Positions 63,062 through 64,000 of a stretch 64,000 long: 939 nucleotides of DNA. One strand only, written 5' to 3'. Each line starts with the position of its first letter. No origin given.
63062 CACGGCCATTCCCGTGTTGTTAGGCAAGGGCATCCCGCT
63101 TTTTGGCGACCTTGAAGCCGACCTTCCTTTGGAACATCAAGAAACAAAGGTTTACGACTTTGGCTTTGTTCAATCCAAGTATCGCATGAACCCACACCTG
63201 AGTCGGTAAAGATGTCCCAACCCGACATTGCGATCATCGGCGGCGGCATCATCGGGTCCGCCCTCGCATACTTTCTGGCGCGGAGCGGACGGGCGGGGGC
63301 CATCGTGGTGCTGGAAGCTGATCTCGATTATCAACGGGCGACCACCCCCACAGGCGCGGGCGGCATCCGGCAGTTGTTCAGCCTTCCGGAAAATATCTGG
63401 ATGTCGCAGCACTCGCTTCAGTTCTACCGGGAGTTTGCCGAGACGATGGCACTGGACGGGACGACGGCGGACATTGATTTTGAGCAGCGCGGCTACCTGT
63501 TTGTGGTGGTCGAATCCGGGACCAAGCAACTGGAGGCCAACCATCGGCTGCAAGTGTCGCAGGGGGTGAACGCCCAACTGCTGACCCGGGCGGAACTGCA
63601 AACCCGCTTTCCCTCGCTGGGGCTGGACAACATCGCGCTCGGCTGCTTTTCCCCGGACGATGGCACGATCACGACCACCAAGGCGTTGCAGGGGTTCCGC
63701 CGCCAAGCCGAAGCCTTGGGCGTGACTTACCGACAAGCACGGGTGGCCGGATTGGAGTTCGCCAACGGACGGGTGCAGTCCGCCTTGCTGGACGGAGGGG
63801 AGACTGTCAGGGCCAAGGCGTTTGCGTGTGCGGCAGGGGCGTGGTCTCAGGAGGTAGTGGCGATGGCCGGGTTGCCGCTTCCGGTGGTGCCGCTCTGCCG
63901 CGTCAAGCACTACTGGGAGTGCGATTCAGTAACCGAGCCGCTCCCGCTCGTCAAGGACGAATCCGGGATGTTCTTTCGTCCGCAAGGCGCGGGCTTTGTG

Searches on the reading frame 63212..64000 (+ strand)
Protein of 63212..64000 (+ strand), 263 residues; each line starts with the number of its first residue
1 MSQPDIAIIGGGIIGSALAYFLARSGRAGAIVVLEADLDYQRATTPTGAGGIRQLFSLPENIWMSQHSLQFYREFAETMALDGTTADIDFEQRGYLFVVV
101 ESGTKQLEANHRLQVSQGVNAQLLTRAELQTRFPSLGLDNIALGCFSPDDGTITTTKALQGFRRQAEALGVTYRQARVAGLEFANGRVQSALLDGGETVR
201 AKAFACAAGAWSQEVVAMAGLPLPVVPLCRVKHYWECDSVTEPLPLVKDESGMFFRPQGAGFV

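Call 37: search_protein_families(library=pfam, proteins=[window:63212-64000:+], max_evalue=0.01)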
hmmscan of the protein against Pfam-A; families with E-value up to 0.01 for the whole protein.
window:63212-64000:+ (263 aa): 4 families
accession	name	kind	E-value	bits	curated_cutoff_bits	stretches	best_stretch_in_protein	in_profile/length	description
PF01266.30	DAO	-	5.4e-41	141.7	27.9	1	5-261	1-263/353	FAD dependent oxidoreductase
PF13450.12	NAD_binding_8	-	0.00043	21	21.9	1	8-37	1-28/68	NAD(P)-binding Rossmann-like domain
PF04820.20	Trp_halogenase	-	0.007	15.7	21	0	5-66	1-67/458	Tryptophan halogenase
PF05834.18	Lycopene_cycl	-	0.0071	15.9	23.4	0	5-38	1-34/380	Lycopene cyclase protein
